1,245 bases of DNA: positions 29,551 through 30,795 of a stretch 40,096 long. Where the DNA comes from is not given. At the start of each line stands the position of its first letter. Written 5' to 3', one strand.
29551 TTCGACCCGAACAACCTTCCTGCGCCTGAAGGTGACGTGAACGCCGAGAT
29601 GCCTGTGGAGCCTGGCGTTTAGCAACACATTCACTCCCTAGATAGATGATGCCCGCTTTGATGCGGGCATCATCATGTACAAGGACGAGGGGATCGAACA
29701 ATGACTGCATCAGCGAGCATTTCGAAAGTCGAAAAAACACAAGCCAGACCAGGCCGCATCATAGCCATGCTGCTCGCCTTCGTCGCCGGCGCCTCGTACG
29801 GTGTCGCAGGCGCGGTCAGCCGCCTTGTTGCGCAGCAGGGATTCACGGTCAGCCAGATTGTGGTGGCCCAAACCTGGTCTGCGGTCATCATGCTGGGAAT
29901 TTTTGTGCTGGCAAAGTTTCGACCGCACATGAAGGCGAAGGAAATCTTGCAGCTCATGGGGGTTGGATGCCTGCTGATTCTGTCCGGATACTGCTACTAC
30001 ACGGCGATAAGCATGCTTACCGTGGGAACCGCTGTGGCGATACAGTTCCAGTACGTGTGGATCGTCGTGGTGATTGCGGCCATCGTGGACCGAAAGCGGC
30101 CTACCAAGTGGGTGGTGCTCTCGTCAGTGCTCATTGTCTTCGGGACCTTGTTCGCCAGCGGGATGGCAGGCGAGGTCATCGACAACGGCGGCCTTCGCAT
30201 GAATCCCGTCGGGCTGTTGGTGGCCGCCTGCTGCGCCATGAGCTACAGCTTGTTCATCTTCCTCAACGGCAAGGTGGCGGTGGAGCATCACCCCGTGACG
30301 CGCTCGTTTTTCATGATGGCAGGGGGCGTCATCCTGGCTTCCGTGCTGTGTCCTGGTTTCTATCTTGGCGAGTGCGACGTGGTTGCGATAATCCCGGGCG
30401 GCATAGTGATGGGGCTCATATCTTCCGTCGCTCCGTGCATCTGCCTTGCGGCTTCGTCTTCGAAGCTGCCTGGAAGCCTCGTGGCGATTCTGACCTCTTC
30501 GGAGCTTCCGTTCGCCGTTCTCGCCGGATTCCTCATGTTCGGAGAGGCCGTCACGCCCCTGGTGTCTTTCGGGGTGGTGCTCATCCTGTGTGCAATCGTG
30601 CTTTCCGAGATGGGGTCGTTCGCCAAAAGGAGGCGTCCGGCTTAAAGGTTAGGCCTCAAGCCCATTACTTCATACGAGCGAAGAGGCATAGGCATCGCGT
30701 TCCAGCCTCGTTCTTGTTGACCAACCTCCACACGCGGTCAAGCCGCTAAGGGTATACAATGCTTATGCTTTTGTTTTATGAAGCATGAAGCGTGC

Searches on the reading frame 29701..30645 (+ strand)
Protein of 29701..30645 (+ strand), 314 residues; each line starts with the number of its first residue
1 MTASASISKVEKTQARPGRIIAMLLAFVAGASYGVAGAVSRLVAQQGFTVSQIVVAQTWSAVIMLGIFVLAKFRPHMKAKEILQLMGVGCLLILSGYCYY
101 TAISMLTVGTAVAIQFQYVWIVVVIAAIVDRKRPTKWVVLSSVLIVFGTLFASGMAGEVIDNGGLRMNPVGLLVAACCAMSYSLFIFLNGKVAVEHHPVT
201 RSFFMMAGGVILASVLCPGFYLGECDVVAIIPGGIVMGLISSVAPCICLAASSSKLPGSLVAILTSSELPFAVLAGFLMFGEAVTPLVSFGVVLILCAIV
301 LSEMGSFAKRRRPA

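Call 63: search_protein_families(library=pfam, proteins=[window:29701-30645:+], max_evalue=0.001)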
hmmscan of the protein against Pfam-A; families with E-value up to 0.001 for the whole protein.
window:29701-30645:+ (314 aa): 2 families
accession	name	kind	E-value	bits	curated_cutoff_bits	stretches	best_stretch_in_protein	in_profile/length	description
PF00892.27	EamA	-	5.6e-16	59.5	28.2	2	21-153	2-134/135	EamA-like transporter family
PF16913.11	PUNUT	-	0.00013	21.8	30.6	0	235-309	78-151/321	Purine nucleobase transmembrane transport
